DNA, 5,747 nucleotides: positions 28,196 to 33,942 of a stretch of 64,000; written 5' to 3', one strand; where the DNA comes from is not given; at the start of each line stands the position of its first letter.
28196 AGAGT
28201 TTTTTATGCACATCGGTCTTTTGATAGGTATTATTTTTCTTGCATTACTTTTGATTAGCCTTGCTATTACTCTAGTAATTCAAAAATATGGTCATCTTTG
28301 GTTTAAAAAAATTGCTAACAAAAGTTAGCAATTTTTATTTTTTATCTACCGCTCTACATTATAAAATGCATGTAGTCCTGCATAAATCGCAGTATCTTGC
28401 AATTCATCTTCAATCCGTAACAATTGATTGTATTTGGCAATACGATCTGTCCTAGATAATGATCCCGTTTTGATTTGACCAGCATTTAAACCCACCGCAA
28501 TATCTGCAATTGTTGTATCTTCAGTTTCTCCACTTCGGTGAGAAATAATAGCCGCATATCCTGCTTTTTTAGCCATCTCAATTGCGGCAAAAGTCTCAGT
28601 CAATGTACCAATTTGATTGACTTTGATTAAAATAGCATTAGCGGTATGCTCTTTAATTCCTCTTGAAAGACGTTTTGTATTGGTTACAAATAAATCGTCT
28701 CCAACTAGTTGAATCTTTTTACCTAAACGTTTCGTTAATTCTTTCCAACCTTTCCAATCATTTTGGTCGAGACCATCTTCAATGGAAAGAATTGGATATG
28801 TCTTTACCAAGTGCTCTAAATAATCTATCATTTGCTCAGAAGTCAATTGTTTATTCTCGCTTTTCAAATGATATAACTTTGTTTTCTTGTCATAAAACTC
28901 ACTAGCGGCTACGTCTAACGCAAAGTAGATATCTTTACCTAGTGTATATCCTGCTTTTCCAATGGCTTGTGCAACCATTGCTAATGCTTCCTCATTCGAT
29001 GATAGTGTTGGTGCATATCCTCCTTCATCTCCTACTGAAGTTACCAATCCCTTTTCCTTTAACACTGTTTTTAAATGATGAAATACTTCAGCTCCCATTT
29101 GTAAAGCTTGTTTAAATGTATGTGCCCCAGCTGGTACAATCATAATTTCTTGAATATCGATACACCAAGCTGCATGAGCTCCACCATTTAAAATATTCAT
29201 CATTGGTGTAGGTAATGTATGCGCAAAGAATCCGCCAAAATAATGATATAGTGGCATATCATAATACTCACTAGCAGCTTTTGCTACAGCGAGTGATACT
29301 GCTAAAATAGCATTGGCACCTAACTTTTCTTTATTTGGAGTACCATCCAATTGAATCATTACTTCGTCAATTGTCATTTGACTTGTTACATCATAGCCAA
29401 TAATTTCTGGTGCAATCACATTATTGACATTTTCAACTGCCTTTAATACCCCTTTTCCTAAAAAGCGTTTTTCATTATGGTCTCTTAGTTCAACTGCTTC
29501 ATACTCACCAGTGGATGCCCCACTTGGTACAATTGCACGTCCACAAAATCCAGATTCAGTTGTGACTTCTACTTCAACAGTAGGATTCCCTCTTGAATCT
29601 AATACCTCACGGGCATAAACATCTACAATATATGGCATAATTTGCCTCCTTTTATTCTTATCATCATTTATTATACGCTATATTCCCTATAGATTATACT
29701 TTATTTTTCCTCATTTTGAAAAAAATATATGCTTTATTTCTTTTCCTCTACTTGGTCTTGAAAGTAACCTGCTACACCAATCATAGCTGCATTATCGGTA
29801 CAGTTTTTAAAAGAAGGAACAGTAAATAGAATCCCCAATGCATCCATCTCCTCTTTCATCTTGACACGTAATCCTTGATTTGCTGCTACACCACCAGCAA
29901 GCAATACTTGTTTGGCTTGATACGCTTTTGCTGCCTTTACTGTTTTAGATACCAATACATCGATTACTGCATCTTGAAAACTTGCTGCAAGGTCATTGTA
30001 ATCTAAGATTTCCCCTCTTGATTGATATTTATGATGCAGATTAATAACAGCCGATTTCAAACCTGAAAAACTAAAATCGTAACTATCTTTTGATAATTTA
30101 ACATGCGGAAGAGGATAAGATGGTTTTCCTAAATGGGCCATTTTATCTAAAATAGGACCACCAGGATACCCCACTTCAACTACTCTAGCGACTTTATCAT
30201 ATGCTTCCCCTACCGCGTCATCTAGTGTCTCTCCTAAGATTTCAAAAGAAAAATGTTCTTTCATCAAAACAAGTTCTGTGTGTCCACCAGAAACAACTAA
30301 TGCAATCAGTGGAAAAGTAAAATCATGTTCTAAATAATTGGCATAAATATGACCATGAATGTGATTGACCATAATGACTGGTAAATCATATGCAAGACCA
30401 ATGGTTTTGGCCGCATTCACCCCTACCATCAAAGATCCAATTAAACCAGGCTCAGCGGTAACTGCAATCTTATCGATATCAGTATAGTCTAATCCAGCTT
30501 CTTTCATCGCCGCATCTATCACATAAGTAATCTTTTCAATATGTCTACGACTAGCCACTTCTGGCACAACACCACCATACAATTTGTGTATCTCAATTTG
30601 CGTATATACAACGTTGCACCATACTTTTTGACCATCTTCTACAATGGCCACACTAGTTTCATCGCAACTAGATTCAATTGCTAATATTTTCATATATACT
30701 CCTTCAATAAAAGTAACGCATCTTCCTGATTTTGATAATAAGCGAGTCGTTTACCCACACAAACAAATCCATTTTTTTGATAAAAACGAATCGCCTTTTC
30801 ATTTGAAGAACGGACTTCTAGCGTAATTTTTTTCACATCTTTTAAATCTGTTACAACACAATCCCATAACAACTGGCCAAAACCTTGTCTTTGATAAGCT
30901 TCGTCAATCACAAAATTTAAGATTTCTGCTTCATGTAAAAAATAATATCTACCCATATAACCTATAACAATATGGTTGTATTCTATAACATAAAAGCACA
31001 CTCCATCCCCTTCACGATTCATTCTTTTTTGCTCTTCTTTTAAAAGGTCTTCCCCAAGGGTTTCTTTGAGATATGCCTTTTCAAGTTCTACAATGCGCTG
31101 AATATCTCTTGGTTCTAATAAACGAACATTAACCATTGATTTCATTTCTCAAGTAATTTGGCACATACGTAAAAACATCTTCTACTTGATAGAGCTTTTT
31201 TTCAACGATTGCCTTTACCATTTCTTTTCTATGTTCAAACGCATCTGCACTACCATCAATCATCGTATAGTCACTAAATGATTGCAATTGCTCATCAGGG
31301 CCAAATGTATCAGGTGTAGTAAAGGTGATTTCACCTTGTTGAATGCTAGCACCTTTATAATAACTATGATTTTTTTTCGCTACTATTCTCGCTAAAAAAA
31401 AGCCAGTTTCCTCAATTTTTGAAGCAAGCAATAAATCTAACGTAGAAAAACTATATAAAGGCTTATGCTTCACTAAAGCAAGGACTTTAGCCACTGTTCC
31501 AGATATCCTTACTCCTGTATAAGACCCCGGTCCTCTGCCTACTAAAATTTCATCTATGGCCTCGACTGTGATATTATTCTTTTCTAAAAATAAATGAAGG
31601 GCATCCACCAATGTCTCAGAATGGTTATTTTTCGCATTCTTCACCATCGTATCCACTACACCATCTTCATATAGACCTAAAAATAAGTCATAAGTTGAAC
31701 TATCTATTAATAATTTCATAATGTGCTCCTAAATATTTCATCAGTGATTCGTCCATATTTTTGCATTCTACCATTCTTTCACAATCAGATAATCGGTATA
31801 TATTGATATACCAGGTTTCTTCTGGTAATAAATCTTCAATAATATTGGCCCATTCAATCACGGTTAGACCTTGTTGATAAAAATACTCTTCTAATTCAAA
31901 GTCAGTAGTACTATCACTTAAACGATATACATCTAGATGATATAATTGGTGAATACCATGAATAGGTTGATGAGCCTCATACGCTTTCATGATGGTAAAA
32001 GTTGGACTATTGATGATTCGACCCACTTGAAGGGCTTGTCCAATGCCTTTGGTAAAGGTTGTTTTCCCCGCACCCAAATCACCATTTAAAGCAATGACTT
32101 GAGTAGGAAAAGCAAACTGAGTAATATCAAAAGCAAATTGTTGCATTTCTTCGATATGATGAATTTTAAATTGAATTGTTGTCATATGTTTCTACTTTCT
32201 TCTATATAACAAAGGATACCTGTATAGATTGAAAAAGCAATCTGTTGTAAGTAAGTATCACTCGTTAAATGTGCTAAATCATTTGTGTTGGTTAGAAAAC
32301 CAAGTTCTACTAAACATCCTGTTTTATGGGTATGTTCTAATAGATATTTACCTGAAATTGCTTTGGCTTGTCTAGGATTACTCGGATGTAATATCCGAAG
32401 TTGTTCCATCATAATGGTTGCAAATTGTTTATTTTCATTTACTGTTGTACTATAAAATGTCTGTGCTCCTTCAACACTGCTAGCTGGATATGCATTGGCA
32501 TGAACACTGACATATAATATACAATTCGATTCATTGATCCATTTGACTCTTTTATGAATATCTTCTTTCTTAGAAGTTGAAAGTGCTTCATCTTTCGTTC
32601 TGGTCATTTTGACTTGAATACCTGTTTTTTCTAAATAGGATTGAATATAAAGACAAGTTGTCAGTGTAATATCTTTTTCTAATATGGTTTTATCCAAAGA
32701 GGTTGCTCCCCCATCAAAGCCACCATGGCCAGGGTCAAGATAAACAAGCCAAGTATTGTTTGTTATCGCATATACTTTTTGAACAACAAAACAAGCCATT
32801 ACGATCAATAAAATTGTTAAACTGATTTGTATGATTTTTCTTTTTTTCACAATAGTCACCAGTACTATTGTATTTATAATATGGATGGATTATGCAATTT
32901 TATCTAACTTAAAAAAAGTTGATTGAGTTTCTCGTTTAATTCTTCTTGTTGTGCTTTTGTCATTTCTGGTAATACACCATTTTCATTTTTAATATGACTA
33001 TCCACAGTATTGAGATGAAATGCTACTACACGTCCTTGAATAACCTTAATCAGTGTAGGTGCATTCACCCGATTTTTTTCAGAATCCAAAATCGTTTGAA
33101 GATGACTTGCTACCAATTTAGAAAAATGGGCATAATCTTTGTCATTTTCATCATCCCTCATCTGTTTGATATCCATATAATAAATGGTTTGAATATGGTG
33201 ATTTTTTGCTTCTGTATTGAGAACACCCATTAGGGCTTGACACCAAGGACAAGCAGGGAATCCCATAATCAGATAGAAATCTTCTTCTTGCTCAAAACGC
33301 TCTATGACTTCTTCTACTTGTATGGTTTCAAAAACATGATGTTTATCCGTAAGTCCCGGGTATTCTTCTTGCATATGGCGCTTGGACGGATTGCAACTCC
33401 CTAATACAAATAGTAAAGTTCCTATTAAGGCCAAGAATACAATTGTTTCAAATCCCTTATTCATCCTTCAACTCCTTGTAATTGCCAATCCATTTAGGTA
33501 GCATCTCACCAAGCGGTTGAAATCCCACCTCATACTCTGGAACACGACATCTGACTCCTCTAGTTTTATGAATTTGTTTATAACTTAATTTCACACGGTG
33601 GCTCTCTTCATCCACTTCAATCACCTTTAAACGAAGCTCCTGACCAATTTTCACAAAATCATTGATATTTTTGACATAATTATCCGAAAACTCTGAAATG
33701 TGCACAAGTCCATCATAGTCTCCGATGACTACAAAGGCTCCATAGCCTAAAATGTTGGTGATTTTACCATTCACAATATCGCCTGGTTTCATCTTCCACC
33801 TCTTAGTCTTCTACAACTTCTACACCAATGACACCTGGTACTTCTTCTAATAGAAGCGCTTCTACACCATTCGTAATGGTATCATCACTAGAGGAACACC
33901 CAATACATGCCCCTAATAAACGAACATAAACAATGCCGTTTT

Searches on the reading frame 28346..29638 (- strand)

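Call 60: search_protein_families(library=pfam, proteins=[window:28346-29638:-], max_evalue=0.00001)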
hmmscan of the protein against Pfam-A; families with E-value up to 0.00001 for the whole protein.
window:28346-29638:- (430 aa): 2 families
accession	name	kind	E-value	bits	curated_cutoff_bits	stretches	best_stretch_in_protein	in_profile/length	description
PF00113.28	Enolase_C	-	6.3e-133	443.1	21.5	1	140-426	2-294/296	Enolase, C-terminal TIM barrel domain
PF03952.21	Enolase_N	-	1.7e-60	203.4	35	1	4-133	1-130/131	Enolase, N-terminal domain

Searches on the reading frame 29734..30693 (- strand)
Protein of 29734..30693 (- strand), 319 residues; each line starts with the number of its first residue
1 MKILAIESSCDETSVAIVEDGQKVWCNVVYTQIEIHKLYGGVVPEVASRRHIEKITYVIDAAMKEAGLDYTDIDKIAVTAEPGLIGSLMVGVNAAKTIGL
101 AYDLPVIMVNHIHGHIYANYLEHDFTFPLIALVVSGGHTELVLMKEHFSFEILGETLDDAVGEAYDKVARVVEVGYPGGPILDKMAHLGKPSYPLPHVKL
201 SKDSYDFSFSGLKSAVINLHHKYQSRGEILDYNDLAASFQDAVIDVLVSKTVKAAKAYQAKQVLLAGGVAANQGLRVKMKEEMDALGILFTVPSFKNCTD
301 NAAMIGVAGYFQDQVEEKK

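Call 60: search_protein_families(library=pfam, proteins=[window:29734-30693:-], max_evalue=0.00001)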
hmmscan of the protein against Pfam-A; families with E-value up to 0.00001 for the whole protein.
window:29734-30693:- (319 aa): 3 families
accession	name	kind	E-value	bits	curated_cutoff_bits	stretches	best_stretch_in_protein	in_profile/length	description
PF00814.31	TsaD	-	5.3e-94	315.3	24.8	1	24-306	2-263/264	tRNA N6-adenosine threonylcarbamoyltransferase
PF22521.2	HypF_C_2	-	8e-07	29.5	27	1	228-300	162-234/241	Carbamoyltransferase, Kae1-like Domain, second subdomain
PF02543.21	Carbam_trans_N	-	3.2e-06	27.3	24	0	168-274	209-315/346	Carbamoyltransferase N-terminus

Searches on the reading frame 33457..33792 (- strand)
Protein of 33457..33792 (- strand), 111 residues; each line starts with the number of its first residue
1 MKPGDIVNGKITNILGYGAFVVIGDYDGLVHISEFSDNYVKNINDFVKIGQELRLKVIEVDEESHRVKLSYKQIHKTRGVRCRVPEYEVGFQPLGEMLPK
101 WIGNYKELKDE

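Call 60: search_protein_families(library=pfam, proteins=[window:33457-33792:-], max_evalue=0.00001)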
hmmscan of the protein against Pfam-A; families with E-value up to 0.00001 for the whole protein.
window:33457-33792:- (111 aa): 1 family
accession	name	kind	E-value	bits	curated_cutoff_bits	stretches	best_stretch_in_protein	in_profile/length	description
PF00575.29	S1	-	2.2e-19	70.1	22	1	2-72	3-74/74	S1 RNA binding domain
